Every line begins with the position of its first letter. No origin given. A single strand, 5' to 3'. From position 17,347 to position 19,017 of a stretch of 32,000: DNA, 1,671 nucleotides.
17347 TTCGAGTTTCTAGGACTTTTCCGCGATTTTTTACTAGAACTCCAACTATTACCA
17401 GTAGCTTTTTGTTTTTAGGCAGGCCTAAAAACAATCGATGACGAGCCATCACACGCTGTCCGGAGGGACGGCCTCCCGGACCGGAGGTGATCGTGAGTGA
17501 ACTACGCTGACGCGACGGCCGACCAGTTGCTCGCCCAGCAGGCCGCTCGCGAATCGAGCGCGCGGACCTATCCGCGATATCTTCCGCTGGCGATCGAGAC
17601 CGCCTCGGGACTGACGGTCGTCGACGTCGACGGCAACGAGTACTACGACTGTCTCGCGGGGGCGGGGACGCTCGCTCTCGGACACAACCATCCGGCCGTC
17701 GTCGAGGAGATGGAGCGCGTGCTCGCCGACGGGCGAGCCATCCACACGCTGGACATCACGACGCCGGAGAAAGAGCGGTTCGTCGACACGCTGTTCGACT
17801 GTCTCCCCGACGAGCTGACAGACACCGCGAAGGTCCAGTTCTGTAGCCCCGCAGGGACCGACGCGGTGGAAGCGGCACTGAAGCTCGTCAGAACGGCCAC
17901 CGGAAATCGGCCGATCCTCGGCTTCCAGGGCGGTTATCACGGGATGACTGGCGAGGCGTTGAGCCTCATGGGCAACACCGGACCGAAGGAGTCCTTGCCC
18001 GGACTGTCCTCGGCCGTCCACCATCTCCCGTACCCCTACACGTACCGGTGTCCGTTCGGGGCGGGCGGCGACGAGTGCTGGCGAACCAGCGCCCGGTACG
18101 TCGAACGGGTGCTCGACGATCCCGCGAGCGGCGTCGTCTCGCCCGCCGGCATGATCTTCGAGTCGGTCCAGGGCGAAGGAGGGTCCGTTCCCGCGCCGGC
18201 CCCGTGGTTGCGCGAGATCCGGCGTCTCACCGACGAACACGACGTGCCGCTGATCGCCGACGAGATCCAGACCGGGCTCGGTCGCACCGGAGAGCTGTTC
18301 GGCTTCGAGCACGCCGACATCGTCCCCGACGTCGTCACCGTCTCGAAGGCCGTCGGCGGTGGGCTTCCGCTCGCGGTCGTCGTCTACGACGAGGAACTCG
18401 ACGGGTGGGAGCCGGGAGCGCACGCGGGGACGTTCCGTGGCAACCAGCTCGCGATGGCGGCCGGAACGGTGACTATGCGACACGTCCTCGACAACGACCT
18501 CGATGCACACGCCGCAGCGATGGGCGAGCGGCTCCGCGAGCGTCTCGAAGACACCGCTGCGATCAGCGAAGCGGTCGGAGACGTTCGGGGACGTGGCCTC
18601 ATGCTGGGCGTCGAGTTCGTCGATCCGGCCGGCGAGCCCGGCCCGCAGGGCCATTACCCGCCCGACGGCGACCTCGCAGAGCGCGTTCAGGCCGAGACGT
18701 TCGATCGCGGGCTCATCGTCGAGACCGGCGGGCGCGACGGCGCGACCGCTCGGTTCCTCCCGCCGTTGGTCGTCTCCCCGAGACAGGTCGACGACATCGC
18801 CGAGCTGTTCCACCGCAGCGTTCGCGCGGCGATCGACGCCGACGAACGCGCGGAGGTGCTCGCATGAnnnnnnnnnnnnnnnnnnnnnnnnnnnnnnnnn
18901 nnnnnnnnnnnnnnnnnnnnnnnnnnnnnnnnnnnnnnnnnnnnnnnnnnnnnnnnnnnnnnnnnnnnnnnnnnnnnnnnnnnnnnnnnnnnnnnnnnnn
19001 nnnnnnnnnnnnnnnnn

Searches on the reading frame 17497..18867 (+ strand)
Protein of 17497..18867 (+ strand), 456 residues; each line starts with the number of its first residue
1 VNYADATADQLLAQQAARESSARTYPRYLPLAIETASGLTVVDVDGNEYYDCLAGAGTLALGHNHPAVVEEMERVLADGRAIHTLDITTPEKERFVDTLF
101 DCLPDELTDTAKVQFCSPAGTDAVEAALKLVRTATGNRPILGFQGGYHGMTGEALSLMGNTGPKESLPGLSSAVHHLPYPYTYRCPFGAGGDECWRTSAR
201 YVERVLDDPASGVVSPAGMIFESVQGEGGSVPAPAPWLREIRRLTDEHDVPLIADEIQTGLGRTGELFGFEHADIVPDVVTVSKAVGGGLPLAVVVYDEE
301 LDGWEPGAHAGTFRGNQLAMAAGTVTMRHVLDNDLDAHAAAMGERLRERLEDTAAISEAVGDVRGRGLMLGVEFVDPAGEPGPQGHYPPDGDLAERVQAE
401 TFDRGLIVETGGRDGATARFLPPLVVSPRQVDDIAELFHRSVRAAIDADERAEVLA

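Call 8: search_protein_families(library=pfam, proteins=[window:17497-18867:+])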
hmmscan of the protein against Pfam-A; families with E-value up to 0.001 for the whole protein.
window:17497-18867:+ (456 aa): 1 family
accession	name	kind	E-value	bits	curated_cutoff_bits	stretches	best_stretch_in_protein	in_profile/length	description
PF00202.27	Aminotran_3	-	4.5e-87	292.8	30.5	1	29-440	9-401/403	Aminotransferase class-III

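Call 37: search_dna_similar(query=window:17497-18867:+, collection=plasmids, mode=protein, max_rows=40, max_evalue=1e-80)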
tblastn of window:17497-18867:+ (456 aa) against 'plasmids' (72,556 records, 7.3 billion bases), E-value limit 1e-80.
Records with a match: 210; places in all: 215; records where one place covers at least 80% of the query: 210.
Best place of each record, by identity: >=99% 1; 60-80% 32; <60% 177.
By first word of the organism name: Pantoea 95; Halobacterium 13; Sinorhizobium 13; Rahnella 12; Mycetohabitans 9; Haloferax 8; Haladaptatus 7; Streptomyces 5; Sodalis 4; Acinetobacter 4; and 29 more.
By predicted mobility (MOB-suite, as given by PLSDB): non-mobilizable 182; conjugative 19; mobilizable 9.
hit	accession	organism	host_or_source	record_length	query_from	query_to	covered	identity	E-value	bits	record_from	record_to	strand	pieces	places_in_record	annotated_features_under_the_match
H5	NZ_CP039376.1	Halomicrobium mukohataei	-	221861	1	456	100%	99.8%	0e+0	857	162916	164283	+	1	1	diaminobutyrate--2-oxoglutarate transaminase | aspartate aminotransferase family protein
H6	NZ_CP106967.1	Haloferax alexandrinus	-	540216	18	454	96%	73.3%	0e+0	620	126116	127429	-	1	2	diaminobutyrate--2-oxoglutarate transaminase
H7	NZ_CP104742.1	Haloferax lucentense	-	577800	18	456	96%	72.6%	0e+0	602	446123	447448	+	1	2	diaminobutyrate--2-oxoglutarate transaminase | aspartate aminotransferase family protein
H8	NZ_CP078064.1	Haloferax larsenii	Cell culture,Salt Lake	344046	1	448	98%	71.0%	0e+0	597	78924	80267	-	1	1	diaminobutyrate--2-oxoglutarate transaminase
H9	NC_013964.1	Haloferax volcanii DS2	-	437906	18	456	96%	72.4%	0e+0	619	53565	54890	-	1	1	diaminobutyrate--2-oxoglutarate transaminase | aspartate aminotransferase family protein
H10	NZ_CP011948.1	Haloferax gibbonsii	whole genome,saline saltern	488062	18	454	96%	72.3%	0e+0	615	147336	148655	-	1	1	diaminobutyrate--2-oxoglutarate transaminase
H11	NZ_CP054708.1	Halarchaeum sp. CBA1220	solar salt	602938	1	450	99%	69.6%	2e-180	566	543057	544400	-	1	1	diaminobutyrate--2-oxoglutarate transaminase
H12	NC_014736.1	Halogeometricum borinquense DSM 11551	-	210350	18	449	95%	71.1%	0e+0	578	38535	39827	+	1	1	diaminobutyrate--2-oxoglutarate transaminase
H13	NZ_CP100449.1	Halomarina sp. BCD28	cell culture,sediment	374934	18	452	95%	69.7%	0e+0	582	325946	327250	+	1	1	diaminobutyrate--2-oxoglutarate transaminase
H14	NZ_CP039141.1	Haloferax mediterranei ATCC 33500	Cell culture,Spain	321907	18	456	96%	69.0%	0e+0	603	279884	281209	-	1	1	diaminobutyrate--2-oxoglutarate transaminase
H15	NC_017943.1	Haloferax mediterranei ATCC 33500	-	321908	18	456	96%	69.0%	0e+0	603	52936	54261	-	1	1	diaminobutyrate--2-oxoglutarate transaminase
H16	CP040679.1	Halostella pelagica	pure culture,isolated from salted brown ...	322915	18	446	94%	70.2%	1e-174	550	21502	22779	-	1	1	record has no annotation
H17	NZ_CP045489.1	Natronorubrum aibiense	single cell,Xinjiang Aibi Salt Lake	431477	18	438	92%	71.5%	0e+0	568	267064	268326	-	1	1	diaminobutyrate--2-oxoglutarate transaminase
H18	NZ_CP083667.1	Haloprofundus halobius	cell culture,salt lake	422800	18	446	94%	69.9%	1e-179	564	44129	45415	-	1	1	diaminobutyrate--2-oxoglutarate transaminase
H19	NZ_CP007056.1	Halostagnicola larsenii XH-48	-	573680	18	446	94%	69.5%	3e-178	560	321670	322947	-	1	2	diaminobutyrate--2-oxoglutarate transaminase family protein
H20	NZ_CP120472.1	Haladaptatus sp. DYSN1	cell culture,sediment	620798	18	449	95%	68.3%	2e-180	566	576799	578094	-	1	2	diaminobutyrate--2-oxoglutarate transaminase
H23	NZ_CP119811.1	Halorussus caseinilyticus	cell culture,coastal saline-alkali land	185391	1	446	98%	64.6%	9e-172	541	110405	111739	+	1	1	diaminobutyrate--2-oxoglutarate transaminase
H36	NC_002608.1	Halobacterium salinarum NRC-34001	-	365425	18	446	94%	64.4%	2e-162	514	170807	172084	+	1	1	diaminobutyrate--2-oxoglutarate transaminase family protein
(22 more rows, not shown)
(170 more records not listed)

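Call 39: get_annotated_region(hit=H9, flank=5000)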
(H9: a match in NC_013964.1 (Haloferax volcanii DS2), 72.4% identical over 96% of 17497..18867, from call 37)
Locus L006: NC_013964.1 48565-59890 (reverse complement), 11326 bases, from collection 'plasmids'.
description: Haloferax volcanii DS2 plasmid pHV3, complete sequence
organism: Haloferax volcanii DS2 (NCBI taxid 309800)
taxonomy: Archaea; Euryarchaeota; Halobacteria; Halobacteriales; Haloferacaceae; Haloferax; Haloferax volcanii; Haloferax volcanii DS2
host: -; source: -; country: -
typing (MOB-suite, as given by PLSDB): non-mobilizable
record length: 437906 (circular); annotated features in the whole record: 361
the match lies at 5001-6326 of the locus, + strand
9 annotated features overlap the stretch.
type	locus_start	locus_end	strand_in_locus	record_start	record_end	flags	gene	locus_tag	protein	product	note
CDS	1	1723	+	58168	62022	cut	cobN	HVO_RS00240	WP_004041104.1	cobaltochelatase subunit CobN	GO:0009236 - cobalamin biosynthetic process [Evidence IEA]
CDS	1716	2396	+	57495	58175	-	-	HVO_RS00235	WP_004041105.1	precorrin-8X methylmutase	-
CDS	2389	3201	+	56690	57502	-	-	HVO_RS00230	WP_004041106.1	cobalt-precorrin-7 (C(5))-methyltransferase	-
CDS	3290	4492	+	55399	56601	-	-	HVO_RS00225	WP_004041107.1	ABC transporter substrate-binding protein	-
CDS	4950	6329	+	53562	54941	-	-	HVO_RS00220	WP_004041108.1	diaminobutyrate--2-oxoglutarate transaminase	-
CDS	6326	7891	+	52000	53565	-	-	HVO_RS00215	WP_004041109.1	aspartate aminotransferase family protein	-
CDS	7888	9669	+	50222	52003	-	-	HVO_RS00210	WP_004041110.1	IucA/IucC family protein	GO:0019290 - siderophore biosynthetic process [Evidence IEA]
CDS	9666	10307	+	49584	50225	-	-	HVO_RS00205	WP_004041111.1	GNAT family N-acetyltransferase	-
CDS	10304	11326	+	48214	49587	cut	-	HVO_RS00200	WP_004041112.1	lysine N(6)-hydroxylase/L-ornithine N(5)-oxygenase family protein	-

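Call 40: get_annotated_region(hit=H36, flank=5000)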
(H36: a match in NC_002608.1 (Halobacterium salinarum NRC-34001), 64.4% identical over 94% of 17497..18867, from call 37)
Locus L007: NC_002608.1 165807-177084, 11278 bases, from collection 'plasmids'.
description: Halobacterium salinarum NRC-1 plasmid pNRC200, complete sequence
organism: Halobacterium salinarum NRC-34001 (NCBI taxid 64091)
taxonomy: Archaea; Euryarchaeota; Halobacteria; Halobacteriales; Halobacteriaceae; Halobacterium; Halobacterium salinarum; Halobacterium salinarum NRC-34001
host: -; source: -; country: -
typing (MOB-suite, as given by PLSDB): non-mobilizable; mating-pair formation MPF_T
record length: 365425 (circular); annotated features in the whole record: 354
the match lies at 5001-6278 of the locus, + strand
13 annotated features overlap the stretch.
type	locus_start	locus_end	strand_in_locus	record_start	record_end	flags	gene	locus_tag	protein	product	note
CDS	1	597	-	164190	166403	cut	-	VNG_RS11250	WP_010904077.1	CDC48 family AAA ATPase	-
CDS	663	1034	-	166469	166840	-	-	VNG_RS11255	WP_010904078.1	Hsp20/alpha crystallin family protein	-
CDS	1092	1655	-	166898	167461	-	-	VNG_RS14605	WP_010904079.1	DUF6166 domain-containing protein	-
CDS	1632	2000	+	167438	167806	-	-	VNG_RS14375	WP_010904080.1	hypothetical protein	-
CDS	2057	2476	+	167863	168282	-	-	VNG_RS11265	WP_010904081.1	universal stress protein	-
CDS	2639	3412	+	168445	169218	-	-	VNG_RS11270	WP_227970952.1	hypothetical protein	-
CDS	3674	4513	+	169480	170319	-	-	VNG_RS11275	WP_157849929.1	prohibitin family protein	-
CDS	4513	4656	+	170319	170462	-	-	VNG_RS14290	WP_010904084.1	hypothetical protein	-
CDS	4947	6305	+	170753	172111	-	-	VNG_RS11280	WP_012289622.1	diaminobutyrate--2-oxoglutarate transaminase family protein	GO:0019491 - ectoine biosynthetic process [Evidence IEA]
CDS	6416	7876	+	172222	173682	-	-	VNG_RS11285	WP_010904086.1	aspartate aminotransferase family protein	-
CDS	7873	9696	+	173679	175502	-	-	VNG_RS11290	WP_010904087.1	IucA/IucC family siderophore biosynthesis protein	-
CDS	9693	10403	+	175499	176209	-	-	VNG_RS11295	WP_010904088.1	GNAT family N-acetyltransferase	-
CDS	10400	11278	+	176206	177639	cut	-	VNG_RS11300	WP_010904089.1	lysine N(6)-hydroxylase/L-ornithine N(5)-oxygenase family protein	-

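Call 41: get_annotated_region(hit=H13, flank=5000)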
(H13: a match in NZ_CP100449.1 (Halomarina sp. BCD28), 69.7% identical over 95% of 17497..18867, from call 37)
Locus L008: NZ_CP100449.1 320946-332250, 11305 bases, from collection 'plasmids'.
description: Halomarina sp. BCD28 plasmid unnamed1, complete sequence
organism: Halomarina sp. BCD28 (NCBI taxid 2961595)
taxonomy: Archaea; Euryarchaeota; Halobacteria; Halobacteriales; Haloarculaceae; Halomarina; Halomarina sp. BCD28
host: -; source: cell culture,sediment; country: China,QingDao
typing (MOB-suite, as given by PLSDB): non-mobilizable
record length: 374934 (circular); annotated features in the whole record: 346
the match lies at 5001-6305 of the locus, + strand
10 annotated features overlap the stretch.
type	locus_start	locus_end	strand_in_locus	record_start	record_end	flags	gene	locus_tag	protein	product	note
CDS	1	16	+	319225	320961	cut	-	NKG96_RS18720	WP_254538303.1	alkaline phosphatase D family protein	-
CDS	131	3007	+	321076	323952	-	-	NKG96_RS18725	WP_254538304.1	bacterio-opsin activator domain-containing protein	-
CDS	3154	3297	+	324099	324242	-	-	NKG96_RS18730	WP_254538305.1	rubrerythrin-like domain-containing protein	-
CDS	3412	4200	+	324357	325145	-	-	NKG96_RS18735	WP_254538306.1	glucose 1-dehydrogenase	-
CDS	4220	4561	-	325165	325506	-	-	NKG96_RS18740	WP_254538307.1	hypothetical protein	-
CDS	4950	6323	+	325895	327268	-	-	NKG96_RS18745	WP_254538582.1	diaminobutyrate--2-oxoglutarate transaminase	-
CDS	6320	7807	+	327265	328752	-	-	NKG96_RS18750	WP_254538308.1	aspartate aminotransferase family protein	-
CDS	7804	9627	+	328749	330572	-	-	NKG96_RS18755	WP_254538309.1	IucA/IucC family protein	GO:0019290 - siderophore biosynthetic process [Evidence IEA]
CDS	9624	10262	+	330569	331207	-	-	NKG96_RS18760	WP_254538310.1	GNAT family N-acetyltransferase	-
CDS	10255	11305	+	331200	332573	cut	-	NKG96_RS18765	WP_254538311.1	lysine N(6)-hydroxylase/L-ornithine N(5)-oxygenase family protein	-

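Call 42: get_annotated_region(hit=H17, flank=5000)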
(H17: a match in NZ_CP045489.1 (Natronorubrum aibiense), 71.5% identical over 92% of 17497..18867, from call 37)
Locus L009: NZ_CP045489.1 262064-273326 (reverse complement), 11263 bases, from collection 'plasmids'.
description: Natronorubrum aibiense strain 7-3 plasmid unnamed1
organism: Natronorubrum aibiense (NCBI taxid 348826)
taxonomy: Archaea; Euryarchaeota; Halobacteria; Halobacteriales; Natrialbaceae; Natronorubrum; Natronorubrum aibiense
host: -; source: single cell,Xinjiang Aibi Salt Lake; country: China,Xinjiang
typing (MOB-suite, as given by PLSDB): non-mobilizable; mating-pair formation MPF_T
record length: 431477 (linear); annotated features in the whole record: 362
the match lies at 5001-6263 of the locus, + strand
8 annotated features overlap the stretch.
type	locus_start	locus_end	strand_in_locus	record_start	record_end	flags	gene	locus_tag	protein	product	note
CDS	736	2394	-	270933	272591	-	-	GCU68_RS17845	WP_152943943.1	right-handed parallel beta-helix repeat-containing protein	-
CDS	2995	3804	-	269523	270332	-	-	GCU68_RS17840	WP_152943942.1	hypothetical protein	-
CDS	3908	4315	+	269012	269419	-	-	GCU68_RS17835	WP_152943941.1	ribbon-helix-helix protein, CopG family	GO:0006355 - regulation of DNA-templated transcription [Evidence IEA]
CDS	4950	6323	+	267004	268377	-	-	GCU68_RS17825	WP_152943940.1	diaminobutyrate--2-oxoglutarate transaminase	-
CDS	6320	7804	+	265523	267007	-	-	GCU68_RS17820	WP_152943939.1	aspartate aminotransferase family protein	-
CDS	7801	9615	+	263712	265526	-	-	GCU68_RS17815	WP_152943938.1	IucA/IucC family protein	GO:0019290 - siderophore biosynthetic process [Evidence IEA]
CDS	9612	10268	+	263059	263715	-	-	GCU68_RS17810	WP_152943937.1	GNAT family N-acetyltransferase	-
CDS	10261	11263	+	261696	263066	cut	-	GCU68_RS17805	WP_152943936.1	lysine N(6)-hydroxylase/L-ornithine N(5)-oxygenase family protein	-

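Call 43: get_annotated_region(hit=H11, flank=5000)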
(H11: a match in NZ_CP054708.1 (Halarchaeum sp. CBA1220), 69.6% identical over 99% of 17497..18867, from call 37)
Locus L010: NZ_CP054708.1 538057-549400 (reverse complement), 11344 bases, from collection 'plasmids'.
description: Halarchaeum sp. CBA1220 plasmid pCBA1220-01, complete sequence
organism: Halarchaeum sp. CBA1220 (NCBI taxid 1853682)
taxonomy: Archaea; Euryarchaeota; Halobacteria; Halobacteriales; Halobacteriaceae; Halarchaeum; Halarchaeum sp. CBA1220
host: -; source: solar salt; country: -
typing (MOB-suite, as given by PLSDB): non-mobilizable
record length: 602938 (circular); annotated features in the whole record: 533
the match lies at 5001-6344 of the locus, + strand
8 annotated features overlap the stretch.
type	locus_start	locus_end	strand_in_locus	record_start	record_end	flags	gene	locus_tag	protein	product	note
CDS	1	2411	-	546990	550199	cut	-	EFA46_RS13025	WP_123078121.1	5'-nucleotidase C-terminal domain-containing protein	GO:0009166 - nucleotide catabolic process [Evidence IEA]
CDS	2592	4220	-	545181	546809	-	-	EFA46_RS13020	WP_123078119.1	bacterio-opsin activator domain-containing protein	-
CDS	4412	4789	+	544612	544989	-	-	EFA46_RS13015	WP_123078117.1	hypothetical protein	-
CDS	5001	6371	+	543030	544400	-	-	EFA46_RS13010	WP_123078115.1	diaminobutyrate--2-oxoglutarate transaminase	-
CDS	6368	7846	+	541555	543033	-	-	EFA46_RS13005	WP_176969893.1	aspartate aminotransferase family protein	-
CDS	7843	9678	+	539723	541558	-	-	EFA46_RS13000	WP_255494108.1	IucA/IucC family protein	GO:0019290 - siderophore biosynthetic process [Evidence IEA]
CDS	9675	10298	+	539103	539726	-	-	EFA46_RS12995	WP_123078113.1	GNAT family N-acetyltransferase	-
CDS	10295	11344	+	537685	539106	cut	-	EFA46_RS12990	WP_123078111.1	SidA/IucD/PvdA family monooxygenase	-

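Call 44: get_annotated_region(hit=H12, flank=5000)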
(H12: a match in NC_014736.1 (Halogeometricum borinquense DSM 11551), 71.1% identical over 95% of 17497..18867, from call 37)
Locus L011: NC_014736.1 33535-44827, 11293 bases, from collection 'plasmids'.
description: Halogeometricum borinquense DSM 11551 plasmid pHBOR03, complete sequence
organism: Halogeometricum borinquense DSM 11551 (NCBI taxid 469382)
taxonomy: Archaea; Euryarchaeota; Halobacteria; Halobacteriales; Haloferacaceae; Halogeometricum; Halogeometricum borinquense; Halogeometricum borinquense DSM 11551
host: -; source: -; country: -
typing (MOB-suite, as given by PLSDB): non-mobilizable
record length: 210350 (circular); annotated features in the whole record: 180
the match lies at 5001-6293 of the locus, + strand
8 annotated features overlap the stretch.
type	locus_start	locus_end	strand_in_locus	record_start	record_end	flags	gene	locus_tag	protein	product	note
CDS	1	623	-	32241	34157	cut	-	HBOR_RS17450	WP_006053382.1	ABC transporter ATP-binding protein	-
CDS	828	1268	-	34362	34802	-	-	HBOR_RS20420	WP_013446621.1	hypothetical protein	-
CDS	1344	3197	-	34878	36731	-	-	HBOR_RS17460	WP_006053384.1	IucA/IucC family siderophore biosynthesis protein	-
CDS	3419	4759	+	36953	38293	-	glnA2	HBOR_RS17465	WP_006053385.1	gamma-glutamylputrescine synthetase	GO:0006542 - glutamine biosynthetic process [Evidence IEA]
CDS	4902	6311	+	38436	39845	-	-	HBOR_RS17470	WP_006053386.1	diaminobutyrate--2-oxoglutarate transaminase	-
CDS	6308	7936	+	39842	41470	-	-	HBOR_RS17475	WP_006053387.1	aspartate aminotransferase family protein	-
CDS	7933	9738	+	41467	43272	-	-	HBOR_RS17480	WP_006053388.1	IucA/IucC family protein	GO:0019290 - siderophore biosynthetic process [Evidence IEA]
CDS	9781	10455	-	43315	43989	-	-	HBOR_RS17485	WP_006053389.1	dimethylmenaquinone methyltransferase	-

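Call 45: get_annotated_region(hit=H19, flank=5000)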
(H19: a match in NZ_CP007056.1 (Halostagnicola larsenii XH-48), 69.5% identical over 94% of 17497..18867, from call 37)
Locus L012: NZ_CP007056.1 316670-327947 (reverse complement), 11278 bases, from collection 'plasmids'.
description: Halostagnicola larsenii XH-48 plasmid unnamed, complete sequence
organism: Halostagnicola larsenii XH-48 (NCBI taxid 797299)
taxonomy: Archaea; Euryarchaeota; Halobacteria; Halobacteriales; Natrialbaceae; Halostagnicola; Halostagnicola larsenii; Halostagnicola larsenii XH-48
host: -; source: -; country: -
typing (MOB-suite, as given by PLSDB): non-mobilizable
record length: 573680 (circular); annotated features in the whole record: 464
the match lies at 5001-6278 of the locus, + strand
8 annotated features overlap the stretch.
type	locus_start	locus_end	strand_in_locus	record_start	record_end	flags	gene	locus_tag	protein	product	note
CDS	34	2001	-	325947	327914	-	-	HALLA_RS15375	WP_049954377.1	IucA/IucC family siderophore biosynthesis protein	-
CDS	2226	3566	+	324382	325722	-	glnA2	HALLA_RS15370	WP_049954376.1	gamma-glutamylputrescine synthetase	GO:0006542 - glutamine biosynthetic process [Evidence IEA]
CDS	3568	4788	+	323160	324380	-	-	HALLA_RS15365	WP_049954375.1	MFS transporter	GO:0055085 - transmembrane transport [Evidence IEA]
CDS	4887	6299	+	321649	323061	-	-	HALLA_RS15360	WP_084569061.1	diaminobutyrate--2-oxoglutarate transaminase family protein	GO:0019491 - ectoine biosynthetic process [Evidence IEA]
CDS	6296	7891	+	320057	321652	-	-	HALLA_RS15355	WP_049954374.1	aspartate aminotransferase family protein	-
CDS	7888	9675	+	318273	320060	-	-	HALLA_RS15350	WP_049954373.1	IucA/IucC family protein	GO:0019290 - siderophore biosynthetic process [Evidence IEA]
CDS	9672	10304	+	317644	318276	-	-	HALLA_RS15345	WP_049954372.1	GNAT family N-acetyltransferase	-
CDS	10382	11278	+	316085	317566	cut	-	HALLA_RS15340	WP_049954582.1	lysine N(6)-hydroxylase/L-ornithine N(5)-oxygenase family protein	-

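Call 46: get_annotated_region(hit=H20, flank=5000)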
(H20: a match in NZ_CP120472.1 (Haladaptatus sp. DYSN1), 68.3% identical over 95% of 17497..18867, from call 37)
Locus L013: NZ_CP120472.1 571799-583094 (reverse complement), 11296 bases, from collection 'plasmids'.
description: Haladaptatus sp. DYSN1 plasmid unnamed2, complete sequence
organism: Haladaptatus sp. DYSN1 (NCBI taxid 3032580)
taxonomy: Archaea; Euryarchaeota; Halobacteria; Halobacteriales; Haladaptataceae; Haladaptatus; Haladaptatus sp. DYSN1
host: -; source: cell culture,sediment; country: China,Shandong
typing (MOB-suite, as given by PLSDB): non-mobilizable
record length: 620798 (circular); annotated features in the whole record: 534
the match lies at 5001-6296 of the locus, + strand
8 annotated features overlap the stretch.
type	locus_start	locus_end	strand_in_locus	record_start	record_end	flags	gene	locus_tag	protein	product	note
CDS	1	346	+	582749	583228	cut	-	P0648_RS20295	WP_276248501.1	MOSC domain-containing protein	-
CDS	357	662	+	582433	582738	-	-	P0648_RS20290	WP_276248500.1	hypothetical protein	-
CDS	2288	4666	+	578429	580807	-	-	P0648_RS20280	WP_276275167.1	amino acid permease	GO:0055085 - transmembrane transport [Evidence IEA]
CDS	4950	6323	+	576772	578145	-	-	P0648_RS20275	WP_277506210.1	diaminobutyrate--2-oxoglutarate transaminase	-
CDS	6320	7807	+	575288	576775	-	-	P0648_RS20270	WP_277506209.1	aspartate aminotransferase family protein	-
CDS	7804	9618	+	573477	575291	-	-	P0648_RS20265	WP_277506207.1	IucA/IucC family protein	GO:0019290 - siderophore biosynthetic process [Evidence IEA]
CDS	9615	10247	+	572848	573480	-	-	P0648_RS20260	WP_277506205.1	GNAT family N-acetyltransferase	-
CDS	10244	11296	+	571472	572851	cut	-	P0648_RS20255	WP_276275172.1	lysine N(6)-hydroxylase/L-ornithine N(5)-oxygenase family protein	-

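Call 47: get_annotated_region(hit=H23, flank=5000)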
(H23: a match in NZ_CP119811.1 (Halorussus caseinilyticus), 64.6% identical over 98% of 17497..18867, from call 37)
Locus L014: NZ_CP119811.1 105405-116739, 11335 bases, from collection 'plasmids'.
description: Halorussus caseinilyticus strain DT72 plasmid unnamed2, complete sequence
organism: Halorussus caseinilyticus (NCBI taxid 3034025)
taxonomy: Archaea; Euryarchaeota; Halobacteria; Halobacteriales; Haladaptataceae; Halorussus; Halorussus caseinilyticus
host: -; source: cell culture,coastal saline-alkali land; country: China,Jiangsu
typing (MOB-suite, as given by PLSDB): non-mobilizable
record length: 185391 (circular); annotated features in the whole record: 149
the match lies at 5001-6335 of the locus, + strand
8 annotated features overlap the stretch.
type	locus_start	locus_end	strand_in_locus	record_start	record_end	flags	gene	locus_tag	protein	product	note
CDS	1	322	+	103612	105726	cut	-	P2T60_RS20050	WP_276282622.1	DNA helicase UvrD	-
CDS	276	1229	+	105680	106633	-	-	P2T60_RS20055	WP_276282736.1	PD-(D/E)XK nuclease family protein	-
CDS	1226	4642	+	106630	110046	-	-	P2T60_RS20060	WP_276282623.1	ATP-dependent DNA helicase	-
CDS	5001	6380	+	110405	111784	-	-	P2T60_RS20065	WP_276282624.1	diaminobutyrate--2-oxoglutarate transaminase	-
CDS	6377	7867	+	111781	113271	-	-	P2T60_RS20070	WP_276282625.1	aspartate aminotransferase family protein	-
CDS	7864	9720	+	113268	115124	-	-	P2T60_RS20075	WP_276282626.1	IucA/IucC family siderophore biosynthesis protein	-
CDS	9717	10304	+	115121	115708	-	-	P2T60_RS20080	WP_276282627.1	GNAT family N-acetyltransferase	-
CDS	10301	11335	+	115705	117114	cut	-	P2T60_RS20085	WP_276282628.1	lysine N(6)-hydroxylase/L-ornithine N(5)-oxygenase family protein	-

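Call 48: get_annotated_region(hit=H18, flank=5000)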
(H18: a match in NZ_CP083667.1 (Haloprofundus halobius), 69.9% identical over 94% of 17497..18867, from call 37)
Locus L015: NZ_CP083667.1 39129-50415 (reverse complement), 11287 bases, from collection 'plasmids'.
description: Haloprofundus halobius strain SEDH52 plasmid unnamed1, complete sequence
organism: Haloprofundus halobius (NCBI taxid 2876194)
taxonomy: Archaea; Euryarchaeota; Halobacteria; Halobacteriales; Haloferacaceae; Haloprofundus; Haloprofundus halobius
host: -; source: cell culture,salt lake; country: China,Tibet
typing (MOB-suite, as given by PLSDB): non-mobilizable
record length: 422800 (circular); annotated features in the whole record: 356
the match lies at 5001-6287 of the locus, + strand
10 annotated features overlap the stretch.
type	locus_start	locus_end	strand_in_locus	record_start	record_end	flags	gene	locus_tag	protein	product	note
CDS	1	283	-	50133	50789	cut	-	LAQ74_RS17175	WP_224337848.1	helix-turn-helix domain-containing protein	-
CDS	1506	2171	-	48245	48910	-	-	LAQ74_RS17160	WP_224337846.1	RNA polymerase subunit sigma-70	-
CDS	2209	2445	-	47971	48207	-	-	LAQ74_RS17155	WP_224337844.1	hypothetical protein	-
CDS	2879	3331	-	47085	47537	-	-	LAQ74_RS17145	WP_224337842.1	hypothetical protein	-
CDS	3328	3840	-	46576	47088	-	-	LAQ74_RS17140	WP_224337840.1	winged helix-turn-helix domain-containing protein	-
CDS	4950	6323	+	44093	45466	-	-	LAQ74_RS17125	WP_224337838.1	diaminobutyrate--2-oxoglutarate transaminase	-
CDS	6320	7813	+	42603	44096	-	-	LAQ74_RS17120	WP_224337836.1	aspartate aminotransferase family protein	-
CDS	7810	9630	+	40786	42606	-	-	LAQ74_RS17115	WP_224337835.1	IucA/IucC family protein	GO:0019290 - siderophore biosynthetic process [Evidence IEA]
CDS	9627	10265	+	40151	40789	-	-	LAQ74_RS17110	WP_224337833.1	GNAT family N-acetyltransferase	-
CDS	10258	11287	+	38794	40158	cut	-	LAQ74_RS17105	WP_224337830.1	lysine N(6)-hydroxylase/L-ornithine N(5)-oxygenase family protein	-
